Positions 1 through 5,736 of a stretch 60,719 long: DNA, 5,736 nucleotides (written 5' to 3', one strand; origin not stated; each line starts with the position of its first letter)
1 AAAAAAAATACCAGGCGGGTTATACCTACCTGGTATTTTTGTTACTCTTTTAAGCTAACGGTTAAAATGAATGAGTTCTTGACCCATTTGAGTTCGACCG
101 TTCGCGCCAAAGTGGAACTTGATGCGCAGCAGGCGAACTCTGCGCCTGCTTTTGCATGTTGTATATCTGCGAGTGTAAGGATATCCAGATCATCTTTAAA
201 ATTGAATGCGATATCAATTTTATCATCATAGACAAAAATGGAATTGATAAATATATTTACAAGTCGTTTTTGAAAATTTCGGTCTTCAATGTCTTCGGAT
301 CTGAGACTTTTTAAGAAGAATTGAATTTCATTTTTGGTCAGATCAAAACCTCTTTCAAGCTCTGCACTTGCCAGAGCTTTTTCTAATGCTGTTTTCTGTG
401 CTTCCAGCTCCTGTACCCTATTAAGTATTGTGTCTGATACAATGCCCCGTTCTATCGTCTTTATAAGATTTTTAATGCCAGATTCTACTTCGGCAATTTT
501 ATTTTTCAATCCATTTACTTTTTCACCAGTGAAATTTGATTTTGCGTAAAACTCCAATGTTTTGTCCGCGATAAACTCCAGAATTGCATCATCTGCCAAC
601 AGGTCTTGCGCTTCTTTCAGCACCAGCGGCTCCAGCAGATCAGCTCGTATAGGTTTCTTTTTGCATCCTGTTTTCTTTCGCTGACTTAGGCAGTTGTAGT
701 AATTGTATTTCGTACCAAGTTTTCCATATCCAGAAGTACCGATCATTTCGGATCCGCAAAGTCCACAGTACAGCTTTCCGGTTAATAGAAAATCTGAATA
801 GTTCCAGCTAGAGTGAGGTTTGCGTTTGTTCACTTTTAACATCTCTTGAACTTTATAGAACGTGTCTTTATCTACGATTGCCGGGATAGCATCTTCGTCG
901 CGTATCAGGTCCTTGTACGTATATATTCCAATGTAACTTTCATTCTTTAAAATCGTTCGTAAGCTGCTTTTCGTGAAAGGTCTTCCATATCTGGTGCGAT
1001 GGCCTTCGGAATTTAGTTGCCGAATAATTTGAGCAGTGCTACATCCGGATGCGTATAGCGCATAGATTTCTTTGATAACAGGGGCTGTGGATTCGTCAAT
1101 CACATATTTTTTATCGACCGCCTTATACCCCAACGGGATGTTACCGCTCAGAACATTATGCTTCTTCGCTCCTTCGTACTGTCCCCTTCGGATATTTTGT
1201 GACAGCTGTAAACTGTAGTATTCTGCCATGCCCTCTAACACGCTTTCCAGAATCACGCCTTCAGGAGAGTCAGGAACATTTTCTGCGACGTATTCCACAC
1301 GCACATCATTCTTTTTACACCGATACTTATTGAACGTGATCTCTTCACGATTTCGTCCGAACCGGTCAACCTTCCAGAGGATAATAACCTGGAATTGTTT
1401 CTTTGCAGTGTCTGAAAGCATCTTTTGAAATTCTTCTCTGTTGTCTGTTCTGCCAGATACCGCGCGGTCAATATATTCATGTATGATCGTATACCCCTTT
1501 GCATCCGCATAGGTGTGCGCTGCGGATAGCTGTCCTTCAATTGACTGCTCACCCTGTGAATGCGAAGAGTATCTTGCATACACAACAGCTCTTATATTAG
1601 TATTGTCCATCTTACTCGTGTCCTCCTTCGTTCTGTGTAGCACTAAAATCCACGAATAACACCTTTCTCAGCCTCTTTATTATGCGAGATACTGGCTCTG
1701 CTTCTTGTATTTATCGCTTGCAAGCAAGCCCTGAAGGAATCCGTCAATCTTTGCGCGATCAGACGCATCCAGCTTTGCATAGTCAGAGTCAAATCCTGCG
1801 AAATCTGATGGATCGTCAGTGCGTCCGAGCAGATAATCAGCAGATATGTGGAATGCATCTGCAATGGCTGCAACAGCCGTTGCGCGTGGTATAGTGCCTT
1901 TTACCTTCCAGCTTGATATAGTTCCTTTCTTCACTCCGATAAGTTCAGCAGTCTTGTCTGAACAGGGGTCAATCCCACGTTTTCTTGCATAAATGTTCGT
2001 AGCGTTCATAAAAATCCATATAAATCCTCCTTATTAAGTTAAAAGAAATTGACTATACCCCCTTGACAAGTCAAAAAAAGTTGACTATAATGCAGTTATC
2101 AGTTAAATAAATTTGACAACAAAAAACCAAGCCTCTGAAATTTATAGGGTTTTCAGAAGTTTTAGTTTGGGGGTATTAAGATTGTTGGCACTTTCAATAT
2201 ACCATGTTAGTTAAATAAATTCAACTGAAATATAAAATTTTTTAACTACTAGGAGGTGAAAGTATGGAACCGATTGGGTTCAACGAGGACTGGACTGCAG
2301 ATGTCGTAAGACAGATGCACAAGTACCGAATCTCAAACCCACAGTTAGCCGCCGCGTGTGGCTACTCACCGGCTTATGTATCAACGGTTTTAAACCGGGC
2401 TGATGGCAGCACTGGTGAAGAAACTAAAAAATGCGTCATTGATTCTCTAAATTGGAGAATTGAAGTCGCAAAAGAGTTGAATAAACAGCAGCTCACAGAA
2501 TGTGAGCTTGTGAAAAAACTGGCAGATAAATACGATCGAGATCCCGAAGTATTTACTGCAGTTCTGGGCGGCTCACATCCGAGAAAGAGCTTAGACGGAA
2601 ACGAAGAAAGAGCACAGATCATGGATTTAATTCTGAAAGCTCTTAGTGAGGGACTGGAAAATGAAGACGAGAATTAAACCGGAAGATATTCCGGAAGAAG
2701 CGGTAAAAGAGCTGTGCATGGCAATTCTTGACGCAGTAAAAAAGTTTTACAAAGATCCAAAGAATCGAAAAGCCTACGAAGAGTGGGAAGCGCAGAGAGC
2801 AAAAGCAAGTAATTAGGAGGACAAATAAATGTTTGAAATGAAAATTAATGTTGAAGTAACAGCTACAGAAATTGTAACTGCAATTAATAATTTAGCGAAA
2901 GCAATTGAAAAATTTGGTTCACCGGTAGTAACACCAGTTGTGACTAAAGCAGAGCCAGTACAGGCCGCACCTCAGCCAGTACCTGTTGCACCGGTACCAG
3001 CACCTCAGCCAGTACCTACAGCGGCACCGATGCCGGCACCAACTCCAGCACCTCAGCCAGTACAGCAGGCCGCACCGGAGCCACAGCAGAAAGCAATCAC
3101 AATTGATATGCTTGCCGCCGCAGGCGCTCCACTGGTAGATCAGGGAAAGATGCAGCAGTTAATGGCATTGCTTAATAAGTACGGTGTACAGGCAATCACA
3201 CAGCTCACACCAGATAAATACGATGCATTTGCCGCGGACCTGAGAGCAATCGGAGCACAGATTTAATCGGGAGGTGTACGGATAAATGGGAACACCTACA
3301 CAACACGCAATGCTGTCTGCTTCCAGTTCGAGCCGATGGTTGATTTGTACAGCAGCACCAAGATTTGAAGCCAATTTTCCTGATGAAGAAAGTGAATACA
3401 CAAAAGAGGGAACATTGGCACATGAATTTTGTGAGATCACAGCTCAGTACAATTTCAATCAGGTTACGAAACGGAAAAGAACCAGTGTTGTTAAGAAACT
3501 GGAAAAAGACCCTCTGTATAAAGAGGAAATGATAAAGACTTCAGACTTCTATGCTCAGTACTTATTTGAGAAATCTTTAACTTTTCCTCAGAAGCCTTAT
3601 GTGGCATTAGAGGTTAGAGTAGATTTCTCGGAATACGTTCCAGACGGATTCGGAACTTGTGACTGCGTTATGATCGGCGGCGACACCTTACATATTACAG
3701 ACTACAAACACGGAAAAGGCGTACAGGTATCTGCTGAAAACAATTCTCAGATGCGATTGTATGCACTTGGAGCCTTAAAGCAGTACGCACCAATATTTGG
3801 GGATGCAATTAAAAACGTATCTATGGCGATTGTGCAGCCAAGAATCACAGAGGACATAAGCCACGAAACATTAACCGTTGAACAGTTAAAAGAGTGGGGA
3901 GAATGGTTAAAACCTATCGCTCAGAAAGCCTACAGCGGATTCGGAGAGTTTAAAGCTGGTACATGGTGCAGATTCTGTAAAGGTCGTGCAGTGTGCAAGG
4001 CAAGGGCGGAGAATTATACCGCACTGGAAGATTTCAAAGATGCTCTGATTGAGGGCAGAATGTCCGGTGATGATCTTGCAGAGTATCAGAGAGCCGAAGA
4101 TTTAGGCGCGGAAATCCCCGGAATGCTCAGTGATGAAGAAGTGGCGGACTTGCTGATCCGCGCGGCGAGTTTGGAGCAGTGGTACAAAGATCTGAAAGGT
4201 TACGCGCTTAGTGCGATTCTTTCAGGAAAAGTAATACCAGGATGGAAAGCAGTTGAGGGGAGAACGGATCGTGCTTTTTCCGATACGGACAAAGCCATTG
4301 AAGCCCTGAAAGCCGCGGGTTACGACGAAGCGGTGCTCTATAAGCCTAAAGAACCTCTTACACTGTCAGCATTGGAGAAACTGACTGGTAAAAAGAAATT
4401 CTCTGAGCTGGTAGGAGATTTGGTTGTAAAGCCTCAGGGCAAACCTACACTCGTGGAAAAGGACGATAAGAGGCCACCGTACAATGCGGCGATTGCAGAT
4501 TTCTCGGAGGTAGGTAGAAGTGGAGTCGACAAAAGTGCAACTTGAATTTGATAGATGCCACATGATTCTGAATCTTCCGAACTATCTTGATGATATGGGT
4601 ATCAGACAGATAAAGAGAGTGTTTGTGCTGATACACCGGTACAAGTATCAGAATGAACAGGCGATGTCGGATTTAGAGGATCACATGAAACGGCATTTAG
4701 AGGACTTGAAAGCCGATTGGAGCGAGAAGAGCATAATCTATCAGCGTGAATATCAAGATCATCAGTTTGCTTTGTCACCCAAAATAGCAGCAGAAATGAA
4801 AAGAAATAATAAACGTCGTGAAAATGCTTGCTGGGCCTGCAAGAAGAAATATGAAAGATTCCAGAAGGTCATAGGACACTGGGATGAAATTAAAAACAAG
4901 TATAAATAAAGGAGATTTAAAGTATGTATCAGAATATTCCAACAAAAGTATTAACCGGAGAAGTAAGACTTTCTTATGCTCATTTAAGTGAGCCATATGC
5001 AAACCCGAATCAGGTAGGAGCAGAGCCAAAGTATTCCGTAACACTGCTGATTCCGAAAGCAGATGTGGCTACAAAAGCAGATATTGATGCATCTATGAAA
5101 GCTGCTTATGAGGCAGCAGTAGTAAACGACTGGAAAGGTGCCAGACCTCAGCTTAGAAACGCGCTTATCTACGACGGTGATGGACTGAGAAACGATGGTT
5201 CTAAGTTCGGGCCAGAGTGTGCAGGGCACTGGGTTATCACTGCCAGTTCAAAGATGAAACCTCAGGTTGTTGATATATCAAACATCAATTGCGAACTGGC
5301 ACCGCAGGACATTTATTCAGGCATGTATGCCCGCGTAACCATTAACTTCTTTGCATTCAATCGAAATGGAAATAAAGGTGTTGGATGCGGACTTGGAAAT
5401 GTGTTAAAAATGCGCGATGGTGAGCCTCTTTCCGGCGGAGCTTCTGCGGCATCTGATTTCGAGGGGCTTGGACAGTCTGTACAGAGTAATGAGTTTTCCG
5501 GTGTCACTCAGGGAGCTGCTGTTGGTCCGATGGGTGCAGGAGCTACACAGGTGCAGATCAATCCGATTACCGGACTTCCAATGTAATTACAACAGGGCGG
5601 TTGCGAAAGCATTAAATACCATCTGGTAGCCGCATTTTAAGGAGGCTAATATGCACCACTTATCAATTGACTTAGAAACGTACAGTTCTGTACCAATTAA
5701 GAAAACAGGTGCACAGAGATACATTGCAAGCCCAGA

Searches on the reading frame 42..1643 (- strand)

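Call 13: search_protein_families(library=pfam, proteins=[window:42-1643:-], max_evalue=0.01)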
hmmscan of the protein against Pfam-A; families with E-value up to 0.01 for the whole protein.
window:42-1643:- (533 aa): 4 families
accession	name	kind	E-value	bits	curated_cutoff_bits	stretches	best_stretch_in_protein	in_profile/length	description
PF00239.26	Resolvase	-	3.2e-27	95.8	23.3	1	19-161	1-142/145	Resolvase, N terminal domain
PF07508.19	Recombinase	-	2.3e-20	73.2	21.1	1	185-270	2-100/102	Recombinase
PF13408.12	Zn_ribbon_recom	-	6.5e-12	46.1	25.3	1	286-344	1-56/58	Recombinase zinc beta ribbon domain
PF20552.4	HTH_62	-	0.0012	19.3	27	0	192-234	26-69/72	Recombinase-like helix-turn-helix domain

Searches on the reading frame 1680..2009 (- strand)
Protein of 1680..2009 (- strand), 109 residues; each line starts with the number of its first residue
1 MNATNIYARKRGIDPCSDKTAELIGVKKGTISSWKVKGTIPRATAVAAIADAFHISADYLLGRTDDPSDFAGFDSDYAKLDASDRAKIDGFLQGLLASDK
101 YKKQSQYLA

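Call 13: search_protein_families(library=pfam, proteins=[window:1680-2009:-], max_evalue=0.01)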
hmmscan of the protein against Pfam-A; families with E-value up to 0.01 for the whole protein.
window:1680-2009:- (109 aa): 3 families
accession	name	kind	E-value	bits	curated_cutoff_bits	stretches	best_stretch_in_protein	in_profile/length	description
PF01381.28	HTH_3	-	3.9e-05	24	23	1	20-60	15-55/55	Helix-turn-helix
PF07022.19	Phage_CI_repr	-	0.00045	20.9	22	1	21-66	19-63/65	Bacteriophage CI repressor helix-turn-helix domain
PF08667.16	BetR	-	0.0048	17.4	21.6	1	33-67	40-75/148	BetR domain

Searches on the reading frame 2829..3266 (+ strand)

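Call 24: search_protein_families(library=phrogs, proteins=[window:2829-3266:+], max_evalue=0.001)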
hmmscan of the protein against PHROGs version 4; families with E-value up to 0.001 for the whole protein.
window:2829-3266:+ (145 aa): 4 families
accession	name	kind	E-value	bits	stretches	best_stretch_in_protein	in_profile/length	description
phrog_18562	-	unknown function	9e-20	72.7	1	4-145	1-151/151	-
phrog_22695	-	unknown function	3.4e-12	48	1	28-145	46-152/152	-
phrog_408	-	unknown function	8.3e-08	33.6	1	42-142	37-109/111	-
phrog_36047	-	unknown function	8.3e-05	23.2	0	83-142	246-305/306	-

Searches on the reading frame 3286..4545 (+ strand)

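Call 35: search_protein_families(library=pfam, proteins=[window:3286-4545:+], max_evalue=0.01)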
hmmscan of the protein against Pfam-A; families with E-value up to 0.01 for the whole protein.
window:3286-4545:+ (419 aa): 2 families
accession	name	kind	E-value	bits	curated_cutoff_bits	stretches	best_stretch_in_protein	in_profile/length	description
PF10926.14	DUF2800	-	5.4e-130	434.3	21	1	7-397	1-368/368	Protein of unknown function (DUF2800)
PF12705.13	PDDEXK_1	-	8e-11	42.8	22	1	41-238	37-247/247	PD-(D/E)XK nuclease superfamily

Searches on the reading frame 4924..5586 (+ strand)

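Call 35: search_protein_families(library=pfam, proteins=[window:4924-5586:+], max_evalue=0.01)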
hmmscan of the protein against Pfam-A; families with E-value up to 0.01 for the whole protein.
window:4924-5586:+ (220 aa): 1 family
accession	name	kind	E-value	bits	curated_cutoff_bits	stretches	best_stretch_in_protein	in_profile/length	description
PF10991.15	Enc34_ssDNA-bd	-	9.2e-54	182.2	26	1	7-184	1-168/176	Enterobacter phage Enc34, ssDNA-binding protein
